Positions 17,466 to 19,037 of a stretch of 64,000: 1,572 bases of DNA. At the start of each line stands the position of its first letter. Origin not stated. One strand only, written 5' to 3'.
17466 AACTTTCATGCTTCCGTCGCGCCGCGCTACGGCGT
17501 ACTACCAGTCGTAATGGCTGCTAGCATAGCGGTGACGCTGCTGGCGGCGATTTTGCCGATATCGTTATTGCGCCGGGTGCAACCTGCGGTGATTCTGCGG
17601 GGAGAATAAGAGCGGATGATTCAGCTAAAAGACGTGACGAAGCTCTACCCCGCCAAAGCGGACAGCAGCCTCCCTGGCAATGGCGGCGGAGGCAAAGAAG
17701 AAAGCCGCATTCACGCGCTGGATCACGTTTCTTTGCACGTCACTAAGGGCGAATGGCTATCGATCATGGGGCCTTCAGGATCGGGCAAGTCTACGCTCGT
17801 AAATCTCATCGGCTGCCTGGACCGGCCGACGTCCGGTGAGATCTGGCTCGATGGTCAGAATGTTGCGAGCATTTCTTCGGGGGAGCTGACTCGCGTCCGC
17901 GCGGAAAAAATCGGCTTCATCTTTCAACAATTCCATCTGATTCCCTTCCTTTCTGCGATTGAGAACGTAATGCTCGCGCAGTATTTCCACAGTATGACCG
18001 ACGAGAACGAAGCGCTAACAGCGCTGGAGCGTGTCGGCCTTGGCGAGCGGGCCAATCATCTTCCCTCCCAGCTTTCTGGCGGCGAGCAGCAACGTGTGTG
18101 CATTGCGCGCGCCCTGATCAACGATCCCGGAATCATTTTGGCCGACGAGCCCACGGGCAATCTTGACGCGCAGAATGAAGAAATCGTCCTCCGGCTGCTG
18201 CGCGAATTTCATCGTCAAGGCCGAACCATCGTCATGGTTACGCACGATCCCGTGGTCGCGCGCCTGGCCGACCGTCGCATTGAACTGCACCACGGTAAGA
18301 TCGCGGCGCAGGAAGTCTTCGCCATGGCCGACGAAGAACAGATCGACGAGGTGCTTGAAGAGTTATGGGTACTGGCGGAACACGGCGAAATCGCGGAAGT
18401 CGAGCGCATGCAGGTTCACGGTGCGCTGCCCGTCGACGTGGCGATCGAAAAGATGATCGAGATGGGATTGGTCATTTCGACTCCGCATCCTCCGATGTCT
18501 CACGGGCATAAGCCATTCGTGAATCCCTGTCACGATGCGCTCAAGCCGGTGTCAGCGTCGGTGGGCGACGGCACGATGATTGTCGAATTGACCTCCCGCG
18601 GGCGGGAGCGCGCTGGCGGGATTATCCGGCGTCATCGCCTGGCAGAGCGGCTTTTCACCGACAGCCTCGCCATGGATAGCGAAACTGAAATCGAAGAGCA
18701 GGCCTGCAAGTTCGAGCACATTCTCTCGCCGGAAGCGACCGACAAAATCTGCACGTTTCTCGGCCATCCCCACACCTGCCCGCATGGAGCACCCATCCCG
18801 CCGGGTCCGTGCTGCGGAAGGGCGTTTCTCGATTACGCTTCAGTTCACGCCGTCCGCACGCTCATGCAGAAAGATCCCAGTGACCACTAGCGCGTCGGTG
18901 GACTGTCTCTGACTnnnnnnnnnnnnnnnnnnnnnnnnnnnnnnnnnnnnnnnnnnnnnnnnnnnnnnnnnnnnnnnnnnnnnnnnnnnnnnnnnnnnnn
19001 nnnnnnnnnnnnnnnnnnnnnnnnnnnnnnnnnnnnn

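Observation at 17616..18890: ABC ATPase covalently fused to a full DtxR-like metalloregulator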

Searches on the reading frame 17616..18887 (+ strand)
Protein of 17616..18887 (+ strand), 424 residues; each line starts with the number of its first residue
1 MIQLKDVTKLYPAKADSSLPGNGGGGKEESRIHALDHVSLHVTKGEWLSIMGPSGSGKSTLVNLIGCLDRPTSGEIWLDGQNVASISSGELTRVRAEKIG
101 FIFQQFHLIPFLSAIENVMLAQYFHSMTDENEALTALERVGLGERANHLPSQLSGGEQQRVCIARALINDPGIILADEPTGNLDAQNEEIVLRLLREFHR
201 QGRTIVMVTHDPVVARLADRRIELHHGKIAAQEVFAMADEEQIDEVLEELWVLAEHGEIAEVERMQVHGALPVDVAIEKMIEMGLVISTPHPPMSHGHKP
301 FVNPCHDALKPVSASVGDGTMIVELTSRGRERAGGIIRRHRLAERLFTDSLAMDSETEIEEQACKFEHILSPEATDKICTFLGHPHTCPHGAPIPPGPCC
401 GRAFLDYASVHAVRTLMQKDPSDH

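Call 3: search_protein_families(library=pfam, proteins=[window:17616-18887:+], max_evalue=1)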
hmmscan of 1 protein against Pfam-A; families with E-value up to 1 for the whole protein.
window:17616-18887:+ (424 aa): 9 families
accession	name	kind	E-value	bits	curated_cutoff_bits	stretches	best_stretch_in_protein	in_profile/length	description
PF00005.33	ABC_tran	-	2.1e-35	122.8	25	1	35-180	1-136/137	ABC transporter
PF02742.21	Fe_dep_repr_C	-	9.2e-26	90.1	27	1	326-395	1-69/70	Iron dependent repressor, metal binding and dimerisation domain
PF13304.12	AAA_21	-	1.1e-06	29.4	27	1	133-214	220-302/304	AAA domain, putative AbiEii toxin, Type IV TA system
PF02463.25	SMC_N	-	5.7e-05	23.1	40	1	149-224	133-211/220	RecF/RecN/SMC N terminal domain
PF13191.12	AAA_16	-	0.0011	20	32.6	1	46-207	25-136/167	AAA ATPase domain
PF13555.12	AAA_29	-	0.0011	19.1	27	1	37-62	14-39/61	P-loop containing region of AAA domain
PF03193.22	RsgA_GTPase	-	0.0082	16.4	30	1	43-65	104-126/174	RsgA GTPase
PF20703.3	nSTAND1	-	0.025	14.6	27.1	1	33-63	21-51/379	Novel STAND NTPase 1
PF13401.12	AAA_22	-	0.38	11.5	27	0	48-64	8-24/130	AAA domain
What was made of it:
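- On ABC transporter ATPase, MacB/LolD/FtsE-like (type VII) NBD: Pfam ABC_tran E 2e-35 (call 3).
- On DtxR family metalloregulator: 90 bits against a cut-off of 27 (call 3). No Pfam hit at E<=1 (call 3).
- Checked: Pfam ABC_tran covers residues 35-180, E 2e-35 (call 3). Pfam Fe_dep_repr_C covers residues 326-395, E 9e-26, 90 bits against a cut-off of 27 (call 3).
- DtxR domain 2 is a dimerisation domain (Pfam name, call 3).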

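Call 4: search_protein_families(library=ncbifam, proteins=[window:17616-18887:+], max_evalue=0.1)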
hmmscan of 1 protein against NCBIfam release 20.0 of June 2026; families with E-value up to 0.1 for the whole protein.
window:17616-18887:+ (424 aa): 197 families (the best 25 are shown)
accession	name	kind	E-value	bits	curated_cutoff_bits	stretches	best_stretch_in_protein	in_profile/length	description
NF007826.0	PRK10535.1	equivalog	3.6e-65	220.5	966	1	29-235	18-227/648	macrolide ABC transporter ATP-binding protein/permease MacB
TIGR02211.1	LolD_lipo_ex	equivalog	3.2e-63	213.2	307.75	1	29-230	15-220/221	lipoprotein-releasing ABC transporter ATP-binding protein LolD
NF038007.1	ABC_ATP_DarD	equivalog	7.1e-60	202.2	375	1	32-229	18-218/218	darobactin export ABC transporter ATP-binding protein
TIGR02673.1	FtsE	equivalog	3.6e-59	200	264.85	1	31-228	14-214/214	cell division ATP-binding protein FtsE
NF008639.0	PRK11629.1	equivalog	5.7e-59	199.3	360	1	33-232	24-227/234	lipoprotein-releasing ABC transporter ATP-binding protein LolD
TIGR03608.1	L_ocin_972_ABC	subfamily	3.1e-58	196.6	254.85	1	31-224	10-206/206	putative bacteriocin export ABC transporter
TIGR02982.1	heterocyst_DevA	subfamily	1.6e-54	184.8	295.8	1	26-229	12-219/220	ABC exporter ATP-binding subunit, DevA family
NF007879.0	PRK10584.1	equivalog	2.3e-54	184.5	336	1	26-230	17-225/228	putative ABC transporter ATP-binding protein YbbA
TIGR02315.1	ABC_phnC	equivalog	1.8e-49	168.3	266.1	1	33-246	16-241/243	phosphonate ABC transporter ATP-binding protein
NF007027.0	PRK09493.1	equivalog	1.3e-48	165.5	379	1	30-232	12-217/240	glutamine ABC transporter ATP-binding protein GlnQ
TIGR01186.1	proV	subfamily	1.1e-47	162.9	326.6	1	33-251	7-234/363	betaine/proline/choline family ABC transporter ATP-binding protein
NF040933.2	ABC_arch_GlcV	equivalog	5e-45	153.9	450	1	27-278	14-270/357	glucose ABC transporter ATP-binding protein GlcV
TIGR03265.1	PhnT2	equivalog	4.5e-43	147.8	457.7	1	30-230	15-214/353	putative 2-aminoethylphosphonate ABC transporter ATP-binding protein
TIGR02314.1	ABC_MetN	equivalog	1.9e-42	145.5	499.7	1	29-233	15-223/343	methionine ABC transporter ATP-binding protein MetN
TIGR00968.1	3a0106s01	subfamily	2.4e-42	145.1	342.75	1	30-231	11-211/237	sulfate ABC transporter ATP-binding protein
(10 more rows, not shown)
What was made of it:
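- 17616..18317 (+): Residues 1-234: MacB/LolD-type nucleotide-binding domain. It carries a clade-specific Gly-rich insertion at residues ~12-30 that is modelled with low confidence. Pfam and NCBIfam (calls 3, 4).
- On ABC transporter ATPase, MacB/LolD/FtsE-like (type VII) NBD: Scores of 200-220 bits against cut-offs of 265-966 (call 4).
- Checked: All score far below their equivalog cut-offs (call 4).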

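Call 35: predict_structure(alignment_id=A1)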
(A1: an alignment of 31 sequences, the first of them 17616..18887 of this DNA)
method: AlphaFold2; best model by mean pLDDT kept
length: 424 residues; sequences in the alignment: 31
mean_pLDDT: 76.6   pTM: 0.57
mean pLDDT of the five models: 76.6, 74.9, 74.0, 73.4, 68.2
residues with pLDDT >= 90: 118; 70-90: 180; 50-70: 80; < 50: 46
segments of 3 or more residues with pLDDT < 50: 17-27, 106-127, 303-312
pLDDT, mean of each block of 10 residues (from residue 1): 95 60 49 92 94 85 89 94 89 82 54 40 49 77 67 69 76 80 72 86 91 83 90 68 88 81 64 76 88 65 41 58 90 94 93 87 82 92 93 92 55 57 50
secondary structure, 60 per line:
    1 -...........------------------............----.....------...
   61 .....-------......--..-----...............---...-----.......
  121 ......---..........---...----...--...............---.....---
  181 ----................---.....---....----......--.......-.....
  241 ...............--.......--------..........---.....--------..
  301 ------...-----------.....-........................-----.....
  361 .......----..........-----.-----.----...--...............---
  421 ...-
elements in order: E2-12 E31-42 E47-51 H58-65 E73-78 H88-98 E99-102 H114-126 H130-139 H155-169 E173-177 H185-200 E204-208 H212-215 E220-225 E228-234 H236-255 E258-261 H273-282 E286-290 E321-325 H327-350 H356-367 H372-381 H403-417
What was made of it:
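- On Trans-inhibited ABC ATPases (MetN/ModC type): Residues 237-424 follow the last NBD strand (call 35).
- The last NBD strand ends at 234 and a1 starts at 236 (call 35). The interdomain geometry of the full-length model is uncertain (pTM 0.57, call 35), and no dimer could be modelled.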

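Call 45: fold_search(model_id=the predicted structure, library=pdb)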
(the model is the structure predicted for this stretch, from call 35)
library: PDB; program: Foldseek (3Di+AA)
matches with E <= 10: 1801; with E <= 0.001: 1315
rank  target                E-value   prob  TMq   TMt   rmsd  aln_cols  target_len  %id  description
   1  3tif_B                2.9e-24  1.00  0.46  0.82   4.1       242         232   48  Dimeric structure of a post-hydrolysis state of the ATP-binding cassette MJ0796 bound to ADP and Pi (released 2012-03-21)
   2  3tif_A                3.8e-24  1.00  0.46  0.83   4.1       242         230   48  Dimeric structure of a post-hydrolysis state of the ATP-binding cassette MJ0796 bound to ADP and Pi (released 2012-03-21)
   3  1l2t_B                3.3e-23  1.00  0.47  0.83   3.9       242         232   48  Dimeric Structure of MJ0796, a Bacterial ABC Transporter Cassette (released 2002-07-24)
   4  1l2t_A                8.9e-23  1.00  0.47  0.83   3.9       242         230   48  Dimeric Structure of MJ0796, a Bacterial ABC Transporter Cassette (released 2002-07-24)
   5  1f3o                  1.7e-22  1.00  0.45  0.80   4.3       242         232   49  Crystal structure of MJ0796 ATP-binding cassette (released 2001-07-25)
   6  5lj9_B                5.7e-22  1.00  0.46  0.82   4.2       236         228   42  Structure of the E. coli MacB ABC domain (C2221) (released 2017-11-15)
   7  5gko_A                8.3e-22  1.00  0.46  0.31  16.4       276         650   36  Crystal structure of tripartite-type ABC transporter, MacB from Acinetobacter baumannii (released 2017-11-15)
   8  5lj9_A                9.3e-22  1.00  0.45  0.81   4.6       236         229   42  Structure of the E. coli MacB ABC domain (C2221) (released 2017-11-15)
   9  5lj6                  1.4e-21  1.00  0.46  0.33  29.9       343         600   31  Structure of Aggregatibacter actinomycetemcomitans MacB bound to ATPyS (P6522) (released 2017-11-15)
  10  5lja                  1.7e-21  1.00  0.46  0.81   4.3       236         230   42  Structure of the E. coli MacB ABC domain (P6122) (released 2017-11-15)
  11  5lj7_B                2.2e-21  1.00  0.46  0.33   3.9       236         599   42  Structure of Aggregatibacter actinomycetemcomitans MacB bound to ATP (P21) (released 2017-11-15)
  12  5lil_A                3.4e-21  1.00  0.46  0.32  26.9       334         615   31  Structure of Aggregatibacter actinomycetemcomitans MacB bound to ATPyS (P21) (released 2017-11-15)
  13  5xu1_B                3.8e-21  1.00  0.45  0.80   4.5       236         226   44  Structure of a non-canonical ABC transporter from Streptococcus pneumoniae R6 (released 2018-01-24)
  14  5xu1_A                7.4e-21  1.00  0.44  0.81   4.3       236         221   44  Structure of a non-canonical ABC transporter from Streptococcus pneumoniae R6 (released 2018-01-24)
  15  5lil_B                8.7e-21  1.00  0.46  0.33  16.9       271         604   38  Structure of Aggregatibacter actinomycetemcomitans MacB bound to ATPyS (P21) (released 2017-11-15)
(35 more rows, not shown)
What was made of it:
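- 17616..18317 (+): Structure model and Foldseek (calls 35, 45).
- Closest known: MetN. Same: MetNI chains appear among the structural neighbours of the full model, through the NBD (call 45).
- Checked: Foldseek's best hits for the full model are MJ0796, MacB and LolD (call 45).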
